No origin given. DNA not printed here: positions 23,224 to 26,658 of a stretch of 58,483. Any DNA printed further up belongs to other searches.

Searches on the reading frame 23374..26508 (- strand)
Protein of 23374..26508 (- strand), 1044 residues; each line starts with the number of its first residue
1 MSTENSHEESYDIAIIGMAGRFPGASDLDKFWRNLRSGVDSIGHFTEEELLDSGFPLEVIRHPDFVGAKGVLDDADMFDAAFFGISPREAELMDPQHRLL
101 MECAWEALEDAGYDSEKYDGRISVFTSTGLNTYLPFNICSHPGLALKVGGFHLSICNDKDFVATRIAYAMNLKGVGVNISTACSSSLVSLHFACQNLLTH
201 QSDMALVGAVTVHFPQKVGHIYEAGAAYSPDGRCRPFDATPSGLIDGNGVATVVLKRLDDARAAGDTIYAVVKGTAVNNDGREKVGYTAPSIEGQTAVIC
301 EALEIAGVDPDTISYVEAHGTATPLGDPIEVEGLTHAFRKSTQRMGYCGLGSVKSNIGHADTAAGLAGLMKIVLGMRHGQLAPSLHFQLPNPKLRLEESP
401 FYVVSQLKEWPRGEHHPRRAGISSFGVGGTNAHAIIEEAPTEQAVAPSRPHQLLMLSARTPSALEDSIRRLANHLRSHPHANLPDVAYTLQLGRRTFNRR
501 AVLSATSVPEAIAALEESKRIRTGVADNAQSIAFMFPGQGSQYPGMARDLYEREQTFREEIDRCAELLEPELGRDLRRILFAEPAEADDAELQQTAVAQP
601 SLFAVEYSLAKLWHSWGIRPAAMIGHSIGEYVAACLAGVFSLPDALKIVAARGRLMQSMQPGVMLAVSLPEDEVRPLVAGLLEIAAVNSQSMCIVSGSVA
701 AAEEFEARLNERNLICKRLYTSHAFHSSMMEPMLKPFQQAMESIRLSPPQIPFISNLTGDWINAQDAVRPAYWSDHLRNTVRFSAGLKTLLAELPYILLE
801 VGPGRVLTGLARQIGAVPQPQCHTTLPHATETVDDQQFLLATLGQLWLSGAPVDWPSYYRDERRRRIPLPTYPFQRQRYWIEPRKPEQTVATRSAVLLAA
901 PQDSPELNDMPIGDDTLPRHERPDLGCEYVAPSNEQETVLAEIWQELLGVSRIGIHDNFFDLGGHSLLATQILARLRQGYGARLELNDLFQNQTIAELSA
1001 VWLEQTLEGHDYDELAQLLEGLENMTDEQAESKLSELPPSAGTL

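Call 4: search_protein_families(library=pfam, proteins=[window:23374-26508:-], max_evalue=0.001)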
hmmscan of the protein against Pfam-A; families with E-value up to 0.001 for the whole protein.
window:23374-26508:- (1044 aa): 7 families
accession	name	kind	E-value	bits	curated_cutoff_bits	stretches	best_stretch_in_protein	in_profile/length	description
PF00109.32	ketoacyl-synt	-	6.5e-67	226.2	20.8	1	12-261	3-252/252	Beta-ketoacyl synthase, N-terminal domain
PF00698.26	Acyl_transf_1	-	3.9e-55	188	32.7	1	534-850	2-316/319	Acyl transferase domain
PF02801.28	Ketoacyl-synt_C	-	4.1e-41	140.2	20.8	1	269-387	1-118/119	Beta-ketoacyl synthase, C-terminal domain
PF22621.2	CurL-like_PKS_C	-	8.8e-22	77.3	27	1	452-515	1-64/64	CurL-like, PKS C-terminal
PF16197.11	KAsynt_C_assoc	-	5.2e-19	69.1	33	1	390-494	1-103/111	Ketoacyl-synthetase C-terminal extension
PF00550.31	PP-binding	-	2e-17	63.6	20.8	1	940-1000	3-65/67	Phosphopantetheine attachment site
PF22336.2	RhiE-like_linker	-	1.2e-15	57.6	27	1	456-517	2-62/67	RhiE-like, KS-MAT linker domain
